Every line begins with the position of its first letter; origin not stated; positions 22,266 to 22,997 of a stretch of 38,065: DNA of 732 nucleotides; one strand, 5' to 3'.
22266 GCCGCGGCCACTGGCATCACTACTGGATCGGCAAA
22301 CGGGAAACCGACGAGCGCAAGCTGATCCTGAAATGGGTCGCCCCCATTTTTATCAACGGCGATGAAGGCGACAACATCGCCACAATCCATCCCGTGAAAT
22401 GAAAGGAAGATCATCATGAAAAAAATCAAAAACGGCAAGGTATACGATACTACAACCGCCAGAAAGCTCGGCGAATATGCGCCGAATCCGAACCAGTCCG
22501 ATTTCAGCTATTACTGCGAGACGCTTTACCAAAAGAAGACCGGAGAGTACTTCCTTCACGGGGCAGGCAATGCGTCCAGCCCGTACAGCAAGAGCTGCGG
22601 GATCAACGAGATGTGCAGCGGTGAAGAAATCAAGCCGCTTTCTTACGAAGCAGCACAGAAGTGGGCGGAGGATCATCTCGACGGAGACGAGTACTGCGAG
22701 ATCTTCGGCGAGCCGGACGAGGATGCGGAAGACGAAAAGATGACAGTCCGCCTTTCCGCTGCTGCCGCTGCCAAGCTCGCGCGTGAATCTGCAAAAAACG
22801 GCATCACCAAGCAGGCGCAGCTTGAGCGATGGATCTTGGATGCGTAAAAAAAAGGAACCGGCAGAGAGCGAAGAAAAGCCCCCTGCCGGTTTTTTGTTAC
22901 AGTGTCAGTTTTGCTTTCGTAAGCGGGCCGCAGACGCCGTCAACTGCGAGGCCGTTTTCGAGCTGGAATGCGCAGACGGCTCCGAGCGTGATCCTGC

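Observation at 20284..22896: Self-contained, AT-rich five-gene accessory cassette of unknown function between attP and the lysis genes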

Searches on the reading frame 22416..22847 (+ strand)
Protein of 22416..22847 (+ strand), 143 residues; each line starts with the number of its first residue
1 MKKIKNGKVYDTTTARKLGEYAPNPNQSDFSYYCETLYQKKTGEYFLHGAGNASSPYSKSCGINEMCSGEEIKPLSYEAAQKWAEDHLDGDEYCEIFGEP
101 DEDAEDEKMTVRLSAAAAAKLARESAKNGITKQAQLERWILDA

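Call 4: search_protein_families(library=pfam, proteins=[window:22416-22847:+], max_evalue=1)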
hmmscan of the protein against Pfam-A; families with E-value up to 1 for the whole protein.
window:22416-22847:+ (143 aa): 1 family
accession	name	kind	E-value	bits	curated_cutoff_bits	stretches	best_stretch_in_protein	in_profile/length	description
PF05534.18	HicB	-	0.027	14.8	21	1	92-131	3-42/51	HicB family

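Call 5: search_protein_families(library=phrogs, proteins=[window:22416-22847:+], max_evalue=1)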
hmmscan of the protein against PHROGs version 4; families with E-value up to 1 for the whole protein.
window:22416-22847:+ (143 aa): 2 families
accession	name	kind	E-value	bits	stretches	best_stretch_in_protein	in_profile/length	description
phrog_37749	-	unknown function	0.024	16.1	1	75-125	27-73/78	-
phrog_28009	-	unknown function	0.73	11.3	0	103-139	24-60/70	-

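Call 6: search_protein_families(library=padloc, proteins=[window:22416-22847:+], max_evalue=1)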
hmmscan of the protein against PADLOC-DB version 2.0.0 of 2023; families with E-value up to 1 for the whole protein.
window:22416-22847:+ (143 aa): 0 families

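Call 10: search_protein_families(library=ncbifam, proteins=[window:22416-22847:+], max_evalue=1)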
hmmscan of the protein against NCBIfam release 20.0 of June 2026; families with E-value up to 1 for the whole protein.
window:22416-22847:+ (143 aa): 1 family
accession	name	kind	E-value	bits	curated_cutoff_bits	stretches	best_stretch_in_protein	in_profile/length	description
NF047399.1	BrnA_antitoxin_add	equivalog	0.023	14.8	60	1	102-141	28-67/70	type II toxin-antitoxin system BrnA family antitoxin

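Call 14: search_solved_structures(query=window:22416-22847:+, max_evalue=10, show_alignments=2)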
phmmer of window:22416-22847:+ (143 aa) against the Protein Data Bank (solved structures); distinct sequences matched with E-value up to 10: 2.
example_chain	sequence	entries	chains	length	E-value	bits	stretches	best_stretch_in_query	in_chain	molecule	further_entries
7d1x_A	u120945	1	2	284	1.5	12.1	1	43-115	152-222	Sulfotransferase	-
7eov_A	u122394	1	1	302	1.7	12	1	43-115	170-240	cytosolic sulfotransferase SULT2A8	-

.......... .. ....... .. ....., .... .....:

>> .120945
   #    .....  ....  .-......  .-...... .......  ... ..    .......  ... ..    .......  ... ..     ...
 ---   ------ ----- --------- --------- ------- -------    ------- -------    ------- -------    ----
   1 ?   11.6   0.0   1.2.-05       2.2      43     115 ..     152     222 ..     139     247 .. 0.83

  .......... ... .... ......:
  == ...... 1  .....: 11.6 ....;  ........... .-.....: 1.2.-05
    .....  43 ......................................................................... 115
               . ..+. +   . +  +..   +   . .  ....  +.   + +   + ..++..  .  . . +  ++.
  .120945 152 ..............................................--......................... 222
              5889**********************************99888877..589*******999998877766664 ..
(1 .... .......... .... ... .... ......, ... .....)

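Call 17: find_homologous_proteins(query=window:22416-22847:+)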
Query window:22416-22847:+ (143 aa): 274 proteins with E <= 0.001 among 320 candidates; the best 120 are listed.
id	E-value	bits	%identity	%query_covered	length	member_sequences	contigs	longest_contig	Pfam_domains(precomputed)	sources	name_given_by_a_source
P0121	2.3e-87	308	95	100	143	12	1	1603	-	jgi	jgi:hypothetical protein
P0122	5.7e-75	268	82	100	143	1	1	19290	-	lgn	-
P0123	1.3e-74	267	83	100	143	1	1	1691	-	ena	-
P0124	5.1e-72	258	78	100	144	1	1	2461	-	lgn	-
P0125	8.2e-72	258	78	100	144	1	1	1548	-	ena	-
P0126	1.8e-69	250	76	100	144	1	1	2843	-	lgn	-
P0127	2.4e-69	250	78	100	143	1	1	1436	-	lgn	-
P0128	3.2e-68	246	80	100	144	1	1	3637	-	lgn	-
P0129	3.4e-66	239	76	100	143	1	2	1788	-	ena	-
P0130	5.6e-66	239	76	100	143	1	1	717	-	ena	-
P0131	6.9e-66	238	76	100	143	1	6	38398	-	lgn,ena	-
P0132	6.2e-65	235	72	100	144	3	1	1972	-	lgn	-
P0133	4.4e-64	233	70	100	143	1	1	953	-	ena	-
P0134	1.3e-63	231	71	100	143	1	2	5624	-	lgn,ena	-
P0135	2.4e-63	230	69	100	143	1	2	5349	-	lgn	-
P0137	3.4e-62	227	70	100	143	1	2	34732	-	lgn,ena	-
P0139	1.2e-60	221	69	100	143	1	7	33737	-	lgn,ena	-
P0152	3.4e-58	214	73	100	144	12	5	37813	-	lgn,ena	-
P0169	1.6e-54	202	64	100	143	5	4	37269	-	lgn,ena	-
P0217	2.3e-51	191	59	100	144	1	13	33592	-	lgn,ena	-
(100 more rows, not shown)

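Call 30: find_related_loci(query=window:22416-22847:+, collection=viral_contigs, flank=5000)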
Query window:22416-22847:+ (143 aa) in viral_contigs; peptide patterns used: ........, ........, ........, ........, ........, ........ (x = any residue, [..] = any of these).
39 stretches matched a pattern; 13 encode a relative of the query (tblastn E <= 1e-3); 13 distinct loci.
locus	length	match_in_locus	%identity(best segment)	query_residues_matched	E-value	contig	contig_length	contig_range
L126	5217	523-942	66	1-140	2e-64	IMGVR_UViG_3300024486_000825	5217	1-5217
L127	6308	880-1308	71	1-143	4e-62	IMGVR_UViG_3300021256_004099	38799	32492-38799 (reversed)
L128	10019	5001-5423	45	1-141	1e-39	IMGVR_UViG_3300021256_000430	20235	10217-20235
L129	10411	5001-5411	41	1-140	1e-34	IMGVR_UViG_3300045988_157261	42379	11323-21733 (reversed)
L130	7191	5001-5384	47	1-131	1e-33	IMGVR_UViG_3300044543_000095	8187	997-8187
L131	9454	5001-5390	46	1-131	5e-32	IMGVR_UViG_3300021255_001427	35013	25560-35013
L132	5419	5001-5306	54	1-102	1e-31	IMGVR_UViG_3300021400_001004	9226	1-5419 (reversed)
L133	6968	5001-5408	39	1-137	2e-27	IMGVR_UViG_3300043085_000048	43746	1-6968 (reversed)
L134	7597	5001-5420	50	1-140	2e-42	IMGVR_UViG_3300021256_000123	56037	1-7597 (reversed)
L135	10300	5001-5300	50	2-102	4e-26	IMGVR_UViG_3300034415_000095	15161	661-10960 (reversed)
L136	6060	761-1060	50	2-102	4e-26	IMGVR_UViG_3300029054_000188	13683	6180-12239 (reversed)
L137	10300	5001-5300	50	2-102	4e-26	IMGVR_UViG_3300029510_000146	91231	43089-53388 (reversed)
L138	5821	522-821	50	2-102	4e-26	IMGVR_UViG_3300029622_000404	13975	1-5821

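Call 32: find_related_loci(query=A3, collection=viral_contigs, flank=5000)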
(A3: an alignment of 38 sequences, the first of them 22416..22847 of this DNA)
Query A3 (143 aa) in viral_contigs; peptide patterns used: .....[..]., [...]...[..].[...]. (x = any residue, [..] = any of these).
338 stretches matched a pattern; 198 encode a relative of the query (tblastn E <= 1e-3); the best 80 are kept; 80 distinct loci.
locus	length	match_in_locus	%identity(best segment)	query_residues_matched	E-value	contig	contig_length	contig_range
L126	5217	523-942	66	1-140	1e-63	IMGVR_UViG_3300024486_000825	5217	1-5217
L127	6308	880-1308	71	1-143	3e-61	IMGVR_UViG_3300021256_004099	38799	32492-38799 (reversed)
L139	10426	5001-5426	60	1-142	7e-57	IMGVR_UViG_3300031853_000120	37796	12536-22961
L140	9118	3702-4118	56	1-140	1e-42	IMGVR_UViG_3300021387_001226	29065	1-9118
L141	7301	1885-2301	55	1-140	1e-41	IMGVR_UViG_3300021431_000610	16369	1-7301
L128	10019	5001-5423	45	1-141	1e-38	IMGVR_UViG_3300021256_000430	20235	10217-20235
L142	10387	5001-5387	50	1-140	5e-38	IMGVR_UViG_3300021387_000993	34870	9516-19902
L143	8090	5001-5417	47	1-140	2e-37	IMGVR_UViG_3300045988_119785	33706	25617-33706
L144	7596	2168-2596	71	1-143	6e-63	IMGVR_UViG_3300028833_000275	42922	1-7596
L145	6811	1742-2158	49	1-140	3e-37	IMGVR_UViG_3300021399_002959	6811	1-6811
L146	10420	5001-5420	47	1-140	3e-37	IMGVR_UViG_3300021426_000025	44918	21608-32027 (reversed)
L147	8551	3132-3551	44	1-140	7e-37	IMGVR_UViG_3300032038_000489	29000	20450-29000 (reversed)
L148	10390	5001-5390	51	1-131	9e-37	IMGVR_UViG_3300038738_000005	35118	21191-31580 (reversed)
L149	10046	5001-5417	47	1-140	2e-36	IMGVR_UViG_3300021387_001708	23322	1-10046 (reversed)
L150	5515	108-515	50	1-137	5e-36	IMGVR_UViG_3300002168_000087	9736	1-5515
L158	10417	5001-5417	44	1-140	6e-35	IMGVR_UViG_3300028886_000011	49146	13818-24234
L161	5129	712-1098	47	1-129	2e-34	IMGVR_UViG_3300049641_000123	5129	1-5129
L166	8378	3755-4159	47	1-136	3e-33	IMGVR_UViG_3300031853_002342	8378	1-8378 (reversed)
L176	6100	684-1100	44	1-140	2e-31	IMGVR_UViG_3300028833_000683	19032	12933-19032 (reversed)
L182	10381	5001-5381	46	1-129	4e-30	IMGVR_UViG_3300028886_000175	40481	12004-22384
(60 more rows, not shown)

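Call 35: search_dna_similar(query=window:22416-22847:+, collection=phages, mode=protein, max_evalue=0.001, max_rows=25)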
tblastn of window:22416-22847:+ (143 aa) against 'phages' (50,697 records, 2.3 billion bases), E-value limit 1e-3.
Records with a match: 7; places in all: 7; records where one place covers at least 80% of the query: 1.
Best place of each record, by identity: <60% 7.
By first word of the organism name: Lactobacillus 2; bajarodino 2; Paracoccus 2; Caudoviricetes 1.
By host as written in the record: Paracoccus sp. HS3 2; Limosilactobacillus fermentum IMAU32646 1; Methanomicrobiales 1; Lactobacillus gasseri 1; Peromyscus fraterculus 1; - 1.
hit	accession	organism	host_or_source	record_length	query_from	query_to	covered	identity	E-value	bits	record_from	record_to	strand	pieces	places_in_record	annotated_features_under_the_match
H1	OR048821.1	Lactobacillus phage LFP01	Limosilactobacillus fermentum IMAU32646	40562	1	139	97%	39.4%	6e-21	93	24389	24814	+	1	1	hypothetical protein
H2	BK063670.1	Caudoviricetes sp. vir526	Methanomicrobiales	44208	1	102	71%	45.1%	3e-22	97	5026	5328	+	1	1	hypothetical protein (x2)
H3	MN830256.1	Lactobacillus phage JNU_P7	Lactobacillus gasseri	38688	1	91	64%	42.4%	8e-14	72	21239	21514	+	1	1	hypothetical protein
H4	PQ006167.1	bajarodino virus 27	Peromyscus fraterculus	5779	1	103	72%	35.9%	1e-6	52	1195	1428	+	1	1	hypothetical protein (x2)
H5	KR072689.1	Paracoccus phage Shpa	Paracoccus sp. HS3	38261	1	84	59%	41.2%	3e-8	57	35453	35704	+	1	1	hypothetical protein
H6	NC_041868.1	Paracoccus phage Shpa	Paracoccus sp. HS3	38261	1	84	59%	41.2%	3e-8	57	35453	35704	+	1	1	hypothetical protein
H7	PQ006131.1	bajarodino virus 48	Neotoma bryanti feces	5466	1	100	70%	34.3%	1e-5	49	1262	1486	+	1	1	hypothetical protein (x2)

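Call 38: find_encoding_contigs(protein=P0131, flank=5000, max_places=3)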
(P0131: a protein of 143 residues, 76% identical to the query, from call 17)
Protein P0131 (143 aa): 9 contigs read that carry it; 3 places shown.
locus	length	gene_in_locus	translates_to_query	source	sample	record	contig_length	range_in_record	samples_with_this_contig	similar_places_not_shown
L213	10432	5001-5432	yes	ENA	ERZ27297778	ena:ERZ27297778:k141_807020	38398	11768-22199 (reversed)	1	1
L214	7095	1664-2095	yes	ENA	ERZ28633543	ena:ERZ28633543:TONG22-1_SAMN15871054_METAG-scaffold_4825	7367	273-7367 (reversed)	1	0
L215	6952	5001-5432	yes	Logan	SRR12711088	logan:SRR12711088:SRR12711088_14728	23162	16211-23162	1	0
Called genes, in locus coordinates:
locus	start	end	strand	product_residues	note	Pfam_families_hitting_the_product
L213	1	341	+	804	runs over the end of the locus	PF03009:GDPD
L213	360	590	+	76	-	-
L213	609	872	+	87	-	-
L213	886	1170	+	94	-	-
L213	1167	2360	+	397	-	PF08291:Peptidase_M15_3, PF01183:Glyco_hydro_25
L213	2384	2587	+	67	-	PF04545:Sigma70_r4 (faint), PF08281:Sigma70_r4_2 (weak)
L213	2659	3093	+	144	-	-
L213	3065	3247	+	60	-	-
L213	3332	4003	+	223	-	-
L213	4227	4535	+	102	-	-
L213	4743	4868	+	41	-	-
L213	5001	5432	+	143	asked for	-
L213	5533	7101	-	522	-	PF00239:Resolvase, PF07508:Recombinase, PF13408:Zn_ribbon_recom (weak)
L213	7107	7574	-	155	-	-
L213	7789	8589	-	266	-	PF01612:DNA_pol_A_exo1 (weak), PF04857:CAF1 (faint), PF00929:RNase_T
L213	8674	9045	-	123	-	PF01381:HTH_3 (weak)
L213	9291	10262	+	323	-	PF01507:PAPS_reduct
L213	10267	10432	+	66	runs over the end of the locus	PF13560:HTH_31, PF13744:HTH_37 (weak), PF17762:HTH_ParB (weak), PF12844:HTH_19, PF13443:HTH_26, PF01381:HTH_3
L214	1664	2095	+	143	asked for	-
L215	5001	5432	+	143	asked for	-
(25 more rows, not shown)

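Call 39: find_encoding_contigs(protein=P0152, flank=5000, max_places=3)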
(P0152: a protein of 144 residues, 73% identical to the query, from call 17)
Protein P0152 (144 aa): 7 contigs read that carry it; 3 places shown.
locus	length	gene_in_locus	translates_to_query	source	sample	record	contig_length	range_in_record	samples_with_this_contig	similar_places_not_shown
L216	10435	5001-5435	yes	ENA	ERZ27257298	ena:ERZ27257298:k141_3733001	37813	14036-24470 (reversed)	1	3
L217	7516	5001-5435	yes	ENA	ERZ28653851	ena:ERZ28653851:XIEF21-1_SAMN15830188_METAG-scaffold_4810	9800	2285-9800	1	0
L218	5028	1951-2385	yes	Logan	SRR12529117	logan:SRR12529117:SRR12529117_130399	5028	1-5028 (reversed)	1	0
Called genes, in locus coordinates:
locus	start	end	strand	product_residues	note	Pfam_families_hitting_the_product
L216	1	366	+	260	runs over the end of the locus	PF05154:TM2 (weak)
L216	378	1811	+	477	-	PF00239:Resolvase, PF07508:Recombinase, PF13408:Zn_ribbon_recom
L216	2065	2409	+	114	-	-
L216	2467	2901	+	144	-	-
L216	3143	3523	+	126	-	-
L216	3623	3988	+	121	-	-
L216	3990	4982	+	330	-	PF26125:AcrVA2-like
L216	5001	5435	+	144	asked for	-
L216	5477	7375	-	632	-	PF13472:Lipase_GDSL_2 (weak)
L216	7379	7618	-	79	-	-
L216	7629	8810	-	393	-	PF08291:Peptidase_M15_3, PF01183:Glyco_hydro_25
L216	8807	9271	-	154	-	PF05105:Phage_holin_4_1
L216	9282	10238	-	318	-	-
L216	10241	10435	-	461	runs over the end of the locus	-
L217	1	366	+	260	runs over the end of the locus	PF05154:TM2 (weak)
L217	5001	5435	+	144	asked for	-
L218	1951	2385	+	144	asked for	-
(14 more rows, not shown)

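Call 40: find_encoding_contigs(protein=P0139, flank=5000, max_places=3)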
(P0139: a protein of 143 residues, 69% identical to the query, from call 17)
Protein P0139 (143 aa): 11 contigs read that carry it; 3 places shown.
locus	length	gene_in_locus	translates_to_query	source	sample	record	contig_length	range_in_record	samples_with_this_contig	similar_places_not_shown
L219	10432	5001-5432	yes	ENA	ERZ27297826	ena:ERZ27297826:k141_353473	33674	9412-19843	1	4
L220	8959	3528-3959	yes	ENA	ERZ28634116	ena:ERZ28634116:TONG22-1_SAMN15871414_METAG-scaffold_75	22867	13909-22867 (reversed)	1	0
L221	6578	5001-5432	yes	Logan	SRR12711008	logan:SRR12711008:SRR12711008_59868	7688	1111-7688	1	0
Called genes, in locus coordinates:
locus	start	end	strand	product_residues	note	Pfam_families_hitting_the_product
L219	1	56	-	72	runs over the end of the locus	-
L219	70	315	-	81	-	-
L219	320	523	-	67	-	PF13560:HTH_31 (weak)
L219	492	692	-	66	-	-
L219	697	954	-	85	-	-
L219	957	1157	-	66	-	PF13560:HTH_31, PF12844:HTH_19 (weak), PF01381:HTH_3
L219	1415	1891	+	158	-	-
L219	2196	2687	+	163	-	-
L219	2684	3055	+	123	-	-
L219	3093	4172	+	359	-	PF00589:Phage_integrase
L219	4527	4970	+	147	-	PF07410:Phage_Gp111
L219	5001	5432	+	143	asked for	-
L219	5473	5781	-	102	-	-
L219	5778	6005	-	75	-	-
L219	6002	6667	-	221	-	-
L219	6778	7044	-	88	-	-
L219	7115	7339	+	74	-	-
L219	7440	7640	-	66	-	-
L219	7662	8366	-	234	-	PF05257:CHAP, PF01471:PG_binding_1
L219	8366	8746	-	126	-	PF05105:Phage_holin_4_1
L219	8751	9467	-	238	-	-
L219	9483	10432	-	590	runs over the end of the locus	PF18994:Prophage_tailD1 (weak), PF06605:Prophage_tail (weak)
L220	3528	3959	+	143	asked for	-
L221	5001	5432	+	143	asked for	-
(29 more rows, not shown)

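Call 42: predict_structure(alignment_id=A3)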
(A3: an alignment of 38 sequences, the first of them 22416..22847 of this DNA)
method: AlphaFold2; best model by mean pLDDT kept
length: 143 residues; sequences in the alignment: 38
mean_pLDDT: 86.4   pTM: 0.62
mean pLDDT of the five models: 86.4, 84.9, 83.8, 83.0, 82.2
residues with pLDDT >= 90: 72; 70-90: 53; 50-70: 18; < 50: 0
segments of 3 or more residues with pLDDT < 50: none
pLDDT, mean of each block of 10 residues (from residue 1): 90 94 73 91 92 83 75 93 93 84 65 93 93 90 85
secondary structure, 60 per line:
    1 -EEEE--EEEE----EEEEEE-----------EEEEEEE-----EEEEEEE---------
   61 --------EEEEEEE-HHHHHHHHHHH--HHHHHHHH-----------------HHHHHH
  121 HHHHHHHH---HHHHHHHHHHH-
elements in order: E2-5 E8-11 E16-21 E33-39 E45-51 E69-75 H77-87 H90-97 H115-128 H132-142

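Call 45: find_encoding_contigs(protein=P0169, flank=5000, max_places=2)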
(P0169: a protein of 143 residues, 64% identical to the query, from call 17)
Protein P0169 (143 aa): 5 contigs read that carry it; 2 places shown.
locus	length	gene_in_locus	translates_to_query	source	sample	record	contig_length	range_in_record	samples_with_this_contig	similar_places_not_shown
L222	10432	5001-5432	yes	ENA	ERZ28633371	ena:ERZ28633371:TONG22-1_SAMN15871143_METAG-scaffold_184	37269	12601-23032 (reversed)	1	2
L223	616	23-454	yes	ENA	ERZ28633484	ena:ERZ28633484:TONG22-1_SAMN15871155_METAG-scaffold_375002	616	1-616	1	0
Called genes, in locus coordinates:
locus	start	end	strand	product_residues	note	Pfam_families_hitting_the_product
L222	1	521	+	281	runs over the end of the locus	PF05709:Sipho_tail (weak), PF22768:SPP1_Dit (faint)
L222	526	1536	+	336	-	PF14594:Sipho_Gp37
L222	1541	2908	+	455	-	-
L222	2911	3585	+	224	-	-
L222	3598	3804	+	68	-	-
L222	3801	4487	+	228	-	PF05257:CHAP, PF01471:PG_binding_1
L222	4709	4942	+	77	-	-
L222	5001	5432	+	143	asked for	-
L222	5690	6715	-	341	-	PF00589:Phage_integrase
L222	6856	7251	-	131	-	PF13560:HTH_31 (weak), PF01381:HTH_3, PF13443:HTH_26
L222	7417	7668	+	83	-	PF05339:DUF739 (weak), PF13443:HTH_26, PF13560:HTH_31 (weak)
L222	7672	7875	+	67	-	-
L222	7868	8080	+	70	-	-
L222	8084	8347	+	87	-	-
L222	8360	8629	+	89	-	-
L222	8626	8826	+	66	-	-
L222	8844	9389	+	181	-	PF13384:HTH_23 (faint)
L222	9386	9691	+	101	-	PF12957:DUF3846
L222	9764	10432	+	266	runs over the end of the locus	-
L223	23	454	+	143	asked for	-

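Call 46: find_encoding_contigs(protein=P0217, flank=5000, max_places=2)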
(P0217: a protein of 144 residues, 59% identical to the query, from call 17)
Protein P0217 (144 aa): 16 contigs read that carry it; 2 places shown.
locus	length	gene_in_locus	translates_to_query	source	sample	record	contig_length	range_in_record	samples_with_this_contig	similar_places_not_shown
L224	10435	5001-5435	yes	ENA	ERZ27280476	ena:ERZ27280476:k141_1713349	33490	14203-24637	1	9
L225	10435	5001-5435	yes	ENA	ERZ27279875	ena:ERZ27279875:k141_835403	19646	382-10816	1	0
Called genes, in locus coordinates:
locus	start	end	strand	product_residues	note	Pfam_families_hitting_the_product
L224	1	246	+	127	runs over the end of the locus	PF05105:Phage_holin_4_1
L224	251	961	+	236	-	PF05257:CHAP, PF01471:PG_binding_1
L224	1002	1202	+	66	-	-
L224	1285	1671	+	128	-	-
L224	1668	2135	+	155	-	-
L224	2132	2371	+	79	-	-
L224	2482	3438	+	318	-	-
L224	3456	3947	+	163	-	-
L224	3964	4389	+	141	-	-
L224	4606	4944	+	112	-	PF00583:Acetyltransf_1, PF13508:Acetyltransf_7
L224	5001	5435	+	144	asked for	-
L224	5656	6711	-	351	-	PF00589:Phage_integrase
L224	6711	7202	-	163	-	-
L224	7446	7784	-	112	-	-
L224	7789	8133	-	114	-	-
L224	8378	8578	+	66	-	PF13560:HTH_31, PF12844:HTH_19, PF01381:HTH_3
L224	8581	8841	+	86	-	-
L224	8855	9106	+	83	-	-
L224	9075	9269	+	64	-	-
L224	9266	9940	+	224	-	-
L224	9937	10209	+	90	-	-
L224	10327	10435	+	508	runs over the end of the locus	-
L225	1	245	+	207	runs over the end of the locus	?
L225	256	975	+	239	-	PF01183:Glyco_hydro_25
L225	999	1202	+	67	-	-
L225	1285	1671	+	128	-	-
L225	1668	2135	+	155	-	-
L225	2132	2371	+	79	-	-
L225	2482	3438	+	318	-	-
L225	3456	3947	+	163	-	-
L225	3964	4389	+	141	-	-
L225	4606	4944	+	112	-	PF00583:Acetyltransf_1, PF13508:Acetyltransf_7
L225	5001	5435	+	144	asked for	-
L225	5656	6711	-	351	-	PF00589:Phage_integrase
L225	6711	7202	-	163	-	-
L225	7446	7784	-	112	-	-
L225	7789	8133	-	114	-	-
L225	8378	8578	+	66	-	PF13560:HTH_31, PF12844:HTH_19, PF01381:HTH_3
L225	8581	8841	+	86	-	-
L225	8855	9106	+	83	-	-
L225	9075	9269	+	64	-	-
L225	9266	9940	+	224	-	-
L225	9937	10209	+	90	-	-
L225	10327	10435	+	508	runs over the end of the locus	-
